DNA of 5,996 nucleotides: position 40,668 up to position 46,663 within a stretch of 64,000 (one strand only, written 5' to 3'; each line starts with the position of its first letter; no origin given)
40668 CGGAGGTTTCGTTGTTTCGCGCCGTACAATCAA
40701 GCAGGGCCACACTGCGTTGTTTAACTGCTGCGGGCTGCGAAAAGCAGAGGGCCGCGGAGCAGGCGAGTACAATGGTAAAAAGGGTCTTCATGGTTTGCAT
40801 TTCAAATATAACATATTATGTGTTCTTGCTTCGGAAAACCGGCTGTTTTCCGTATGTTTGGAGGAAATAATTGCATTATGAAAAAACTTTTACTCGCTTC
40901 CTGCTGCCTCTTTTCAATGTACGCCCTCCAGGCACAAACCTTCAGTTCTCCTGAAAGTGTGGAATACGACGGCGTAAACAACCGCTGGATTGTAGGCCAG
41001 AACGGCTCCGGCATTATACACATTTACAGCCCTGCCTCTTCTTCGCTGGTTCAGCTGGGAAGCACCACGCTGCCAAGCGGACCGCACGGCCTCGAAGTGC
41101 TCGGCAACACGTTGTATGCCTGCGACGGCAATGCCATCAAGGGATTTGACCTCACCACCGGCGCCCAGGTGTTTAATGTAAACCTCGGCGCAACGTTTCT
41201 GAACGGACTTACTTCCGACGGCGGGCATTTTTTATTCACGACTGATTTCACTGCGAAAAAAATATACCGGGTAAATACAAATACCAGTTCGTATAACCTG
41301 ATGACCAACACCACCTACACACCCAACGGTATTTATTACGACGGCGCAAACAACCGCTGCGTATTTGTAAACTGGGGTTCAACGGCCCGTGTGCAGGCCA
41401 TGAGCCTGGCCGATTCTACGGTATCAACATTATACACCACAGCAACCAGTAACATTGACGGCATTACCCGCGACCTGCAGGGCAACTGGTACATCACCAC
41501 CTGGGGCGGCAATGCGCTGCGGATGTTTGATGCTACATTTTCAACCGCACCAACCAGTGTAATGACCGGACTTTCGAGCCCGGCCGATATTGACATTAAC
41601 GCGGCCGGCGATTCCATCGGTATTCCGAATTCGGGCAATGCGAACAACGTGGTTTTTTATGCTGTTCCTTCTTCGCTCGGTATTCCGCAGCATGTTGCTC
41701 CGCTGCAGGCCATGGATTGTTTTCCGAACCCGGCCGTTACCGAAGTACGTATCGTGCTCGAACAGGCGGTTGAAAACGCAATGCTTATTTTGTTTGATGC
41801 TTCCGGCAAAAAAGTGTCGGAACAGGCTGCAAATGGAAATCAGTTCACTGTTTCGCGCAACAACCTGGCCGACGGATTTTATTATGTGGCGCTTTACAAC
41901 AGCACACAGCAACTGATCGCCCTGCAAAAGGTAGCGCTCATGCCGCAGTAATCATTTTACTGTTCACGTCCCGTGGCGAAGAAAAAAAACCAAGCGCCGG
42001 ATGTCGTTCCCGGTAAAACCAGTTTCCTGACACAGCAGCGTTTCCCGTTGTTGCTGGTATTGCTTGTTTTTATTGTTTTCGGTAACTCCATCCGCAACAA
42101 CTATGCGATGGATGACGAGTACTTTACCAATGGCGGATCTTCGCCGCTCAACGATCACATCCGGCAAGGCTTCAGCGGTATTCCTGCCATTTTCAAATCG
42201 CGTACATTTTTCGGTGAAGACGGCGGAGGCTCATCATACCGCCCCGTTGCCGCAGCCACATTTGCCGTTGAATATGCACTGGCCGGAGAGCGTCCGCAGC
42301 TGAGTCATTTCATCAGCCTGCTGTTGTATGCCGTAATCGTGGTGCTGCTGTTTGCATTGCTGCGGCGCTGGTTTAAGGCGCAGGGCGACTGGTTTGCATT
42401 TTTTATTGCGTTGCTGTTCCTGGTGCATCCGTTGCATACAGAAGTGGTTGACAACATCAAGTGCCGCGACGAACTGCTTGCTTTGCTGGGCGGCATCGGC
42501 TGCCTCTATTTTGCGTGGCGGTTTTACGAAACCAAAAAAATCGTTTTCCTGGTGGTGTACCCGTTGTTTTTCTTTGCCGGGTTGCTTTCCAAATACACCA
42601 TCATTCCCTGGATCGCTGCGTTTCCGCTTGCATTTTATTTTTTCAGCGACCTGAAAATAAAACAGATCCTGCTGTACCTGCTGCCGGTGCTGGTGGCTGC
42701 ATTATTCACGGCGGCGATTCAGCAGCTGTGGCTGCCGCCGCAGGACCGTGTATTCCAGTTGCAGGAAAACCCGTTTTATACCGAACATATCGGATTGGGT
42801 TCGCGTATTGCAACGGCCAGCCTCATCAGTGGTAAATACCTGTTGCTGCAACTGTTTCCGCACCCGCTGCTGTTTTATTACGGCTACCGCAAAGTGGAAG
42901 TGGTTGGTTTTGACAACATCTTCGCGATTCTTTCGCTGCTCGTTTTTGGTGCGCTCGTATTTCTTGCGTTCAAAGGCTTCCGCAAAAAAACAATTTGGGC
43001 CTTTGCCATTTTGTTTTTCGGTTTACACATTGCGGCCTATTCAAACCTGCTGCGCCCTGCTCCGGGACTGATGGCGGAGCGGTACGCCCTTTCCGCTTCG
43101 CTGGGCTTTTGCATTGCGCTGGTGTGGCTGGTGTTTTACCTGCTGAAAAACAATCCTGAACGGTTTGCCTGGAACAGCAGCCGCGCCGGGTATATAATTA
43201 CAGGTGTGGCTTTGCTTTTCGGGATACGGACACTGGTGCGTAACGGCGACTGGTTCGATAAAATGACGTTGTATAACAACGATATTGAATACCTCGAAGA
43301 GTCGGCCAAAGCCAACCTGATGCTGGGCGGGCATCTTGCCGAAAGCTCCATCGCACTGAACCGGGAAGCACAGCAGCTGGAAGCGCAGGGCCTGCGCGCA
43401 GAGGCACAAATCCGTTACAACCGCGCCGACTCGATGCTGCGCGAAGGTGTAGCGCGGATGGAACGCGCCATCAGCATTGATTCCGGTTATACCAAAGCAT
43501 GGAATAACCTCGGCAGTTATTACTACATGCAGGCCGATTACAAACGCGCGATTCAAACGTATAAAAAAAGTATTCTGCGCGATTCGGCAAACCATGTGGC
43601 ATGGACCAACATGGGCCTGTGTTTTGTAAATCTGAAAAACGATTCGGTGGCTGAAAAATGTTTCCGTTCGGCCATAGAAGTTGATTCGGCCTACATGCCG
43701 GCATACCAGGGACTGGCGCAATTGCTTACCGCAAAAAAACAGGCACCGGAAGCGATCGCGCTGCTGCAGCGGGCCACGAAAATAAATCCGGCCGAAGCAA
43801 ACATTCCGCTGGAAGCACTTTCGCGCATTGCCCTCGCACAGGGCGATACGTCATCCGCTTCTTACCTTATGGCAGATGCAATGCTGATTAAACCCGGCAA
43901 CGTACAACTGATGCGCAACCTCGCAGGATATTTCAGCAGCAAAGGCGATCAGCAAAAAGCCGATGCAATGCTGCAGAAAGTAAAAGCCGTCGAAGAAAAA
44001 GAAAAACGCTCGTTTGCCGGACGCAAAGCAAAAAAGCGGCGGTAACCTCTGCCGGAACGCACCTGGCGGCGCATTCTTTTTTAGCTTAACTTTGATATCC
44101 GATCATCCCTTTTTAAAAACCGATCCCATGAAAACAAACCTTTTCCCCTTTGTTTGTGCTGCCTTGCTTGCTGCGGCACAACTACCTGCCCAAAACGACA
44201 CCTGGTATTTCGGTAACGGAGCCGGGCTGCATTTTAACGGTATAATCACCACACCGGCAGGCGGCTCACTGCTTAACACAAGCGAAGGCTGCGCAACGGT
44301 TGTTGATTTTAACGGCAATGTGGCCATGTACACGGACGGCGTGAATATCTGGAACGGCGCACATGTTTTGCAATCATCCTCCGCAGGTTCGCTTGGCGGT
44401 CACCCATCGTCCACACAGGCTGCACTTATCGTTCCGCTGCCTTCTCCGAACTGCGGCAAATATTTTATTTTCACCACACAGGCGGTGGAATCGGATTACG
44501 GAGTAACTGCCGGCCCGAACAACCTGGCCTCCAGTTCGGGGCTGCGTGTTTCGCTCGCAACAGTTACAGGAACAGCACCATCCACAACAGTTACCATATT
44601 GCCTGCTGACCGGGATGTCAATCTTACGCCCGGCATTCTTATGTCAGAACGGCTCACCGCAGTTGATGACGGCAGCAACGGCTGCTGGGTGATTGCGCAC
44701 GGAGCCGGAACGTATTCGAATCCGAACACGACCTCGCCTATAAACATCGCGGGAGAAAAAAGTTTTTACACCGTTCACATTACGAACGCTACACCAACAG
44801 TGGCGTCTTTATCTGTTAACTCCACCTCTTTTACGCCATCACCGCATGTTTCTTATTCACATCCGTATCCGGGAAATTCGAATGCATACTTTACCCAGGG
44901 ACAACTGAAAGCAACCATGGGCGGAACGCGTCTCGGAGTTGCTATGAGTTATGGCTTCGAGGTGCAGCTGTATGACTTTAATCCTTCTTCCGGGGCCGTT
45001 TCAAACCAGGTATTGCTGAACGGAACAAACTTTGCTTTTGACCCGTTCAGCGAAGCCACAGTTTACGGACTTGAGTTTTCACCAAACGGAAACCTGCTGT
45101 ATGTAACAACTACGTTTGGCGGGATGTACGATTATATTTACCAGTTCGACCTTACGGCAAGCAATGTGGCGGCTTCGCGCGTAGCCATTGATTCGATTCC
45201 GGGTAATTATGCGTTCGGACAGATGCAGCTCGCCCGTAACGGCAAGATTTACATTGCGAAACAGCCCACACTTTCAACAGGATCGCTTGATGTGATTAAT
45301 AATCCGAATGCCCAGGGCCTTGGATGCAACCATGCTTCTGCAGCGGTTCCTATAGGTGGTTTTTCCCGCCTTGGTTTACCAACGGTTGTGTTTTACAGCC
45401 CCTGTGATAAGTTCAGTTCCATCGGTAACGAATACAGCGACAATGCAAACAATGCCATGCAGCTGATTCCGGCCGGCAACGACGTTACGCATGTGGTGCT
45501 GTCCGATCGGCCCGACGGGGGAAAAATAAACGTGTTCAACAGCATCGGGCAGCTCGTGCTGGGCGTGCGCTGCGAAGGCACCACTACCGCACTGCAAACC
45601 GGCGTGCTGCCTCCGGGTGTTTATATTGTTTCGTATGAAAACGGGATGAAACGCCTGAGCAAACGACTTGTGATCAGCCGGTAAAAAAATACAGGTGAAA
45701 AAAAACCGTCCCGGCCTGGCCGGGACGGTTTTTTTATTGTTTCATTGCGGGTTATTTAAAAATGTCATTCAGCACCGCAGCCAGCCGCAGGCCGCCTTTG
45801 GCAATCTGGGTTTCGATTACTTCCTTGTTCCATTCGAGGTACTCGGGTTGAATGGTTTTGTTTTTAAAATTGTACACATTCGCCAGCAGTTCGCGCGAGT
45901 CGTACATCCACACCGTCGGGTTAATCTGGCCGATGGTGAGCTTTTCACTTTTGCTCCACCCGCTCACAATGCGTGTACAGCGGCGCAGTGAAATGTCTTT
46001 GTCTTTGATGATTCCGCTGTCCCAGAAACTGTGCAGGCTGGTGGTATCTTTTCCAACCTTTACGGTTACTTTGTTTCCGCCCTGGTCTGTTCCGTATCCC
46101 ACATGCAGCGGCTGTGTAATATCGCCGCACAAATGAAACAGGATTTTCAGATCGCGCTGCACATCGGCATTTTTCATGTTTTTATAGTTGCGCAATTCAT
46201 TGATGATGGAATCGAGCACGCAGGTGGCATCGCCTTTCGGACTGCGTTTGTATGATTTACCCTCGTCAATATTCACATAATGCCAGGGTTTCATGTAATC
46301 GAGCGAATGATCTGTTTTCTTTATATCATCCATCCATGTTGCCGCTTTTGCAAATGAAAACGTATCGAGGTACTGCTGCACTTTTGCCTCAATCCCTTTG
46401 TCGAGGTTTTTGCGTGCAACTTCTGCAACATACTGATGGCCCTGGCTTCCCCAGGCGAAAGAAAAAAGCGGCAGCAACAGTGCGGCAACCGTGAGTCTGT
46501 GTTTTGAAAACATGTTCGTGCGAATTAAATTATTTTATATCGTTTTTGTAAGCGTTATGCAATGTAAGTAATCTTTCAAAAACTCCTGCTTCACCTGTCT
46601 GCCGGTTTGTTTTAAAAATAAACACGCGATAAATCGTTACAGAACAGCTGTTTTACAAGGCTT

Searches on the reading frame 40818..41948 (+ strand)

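Call 46: search_protein_families(library=pfam, proteins=[window:40818-41948:+], max_evalue=0.0001)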
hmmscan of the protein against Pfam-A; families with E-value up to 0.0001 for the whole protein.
window:40818-41948:+ (377 aa): 2 families
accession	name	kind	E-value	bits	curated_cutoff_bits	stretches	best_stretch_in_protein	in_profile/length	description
PF18962.6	Por_Secre_tail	-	2.6e-09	37.7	27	1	302-367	2-70/75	Secretion system C-terminal sorting domain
PF08450.18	SGL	-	3.2e-05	24.1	26.3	1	147-239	115-212/246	SMP-30/Gluconolactonase/LRE-like region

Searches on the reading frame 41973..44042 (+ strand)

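Call 46: search_protein_families(library=pfam, proteins=[window:41973-44042:+], max_evalue=0.0001)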
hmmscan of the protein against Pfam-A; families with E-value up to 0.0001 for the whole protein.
window:41973-44042:+ (690 aa): 11 families
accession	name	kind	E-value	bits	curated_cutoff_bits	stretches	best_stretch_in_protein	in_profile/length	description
PF00515.34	TPR_1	-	2.8e-14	52.7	27.8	1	508-537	2-31/34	Tetratricopeptide repeat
PF07719.23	TPR_2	-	9.8e-12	44.5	27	0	508-537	2-31/34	Tetratricopeptide repeat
PF14559.12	TPR_19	-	1e-10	42.2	25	0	562-608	12-58/68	Tetratricopeptide repeat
PF13181.12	TPR_8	-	2.1e-10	40.3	25.7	0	508-539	2-33/34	Tetratricopeptide repeat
PF13424.12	TPR_12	-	2.4e-10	40.9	30.1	0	481-534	18-72/77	Tetratricopeptide repeat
PF13431.12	TPR_17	-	1.2e-09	38.1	24.4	0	497-528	3-34/34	Tetratricopeptide repeat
PF13414.12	TPR_11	-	4.3e-07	30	26.8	0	584-611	3-30/42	TPR repeat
PF23914.1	TPR_CcmH_CycH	-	2.6e-06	27.8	42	0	536-608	45-120/158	Cytochrome c-type biogenesis protein H TPR domain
PF13231.12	PMT_2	-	3.2e-06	27.9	26.1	1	91-246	4-155/160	Dolichyl-phosphate-mannose-protein mannosyltransferase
PF13428.12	TPR_14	-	8.8e-06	26.4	23.5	0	577-609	3-35/44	Tetratricopeptide repeat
PF13374.12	TPR_10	-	5.4e-05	23.5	27.5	0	511-534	6-29/42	Tetratricopeptide repeat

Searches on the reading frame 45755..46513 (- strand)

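Call 46: search_protein_families(library=pfam, proteins=[window:45755-46513:-], max_evalue=0.0001)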
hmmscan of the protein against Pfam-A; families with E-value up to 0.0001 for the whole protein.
window:45755-46513:- (253 aa): 1 family
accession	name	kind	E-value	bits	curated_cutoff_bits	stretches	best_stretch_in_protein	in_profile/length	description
PF02265.22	S1-P1_nuclease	-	3.7e-53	181.4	29.5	1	21-253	1-258/258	S1/P1 Nuclease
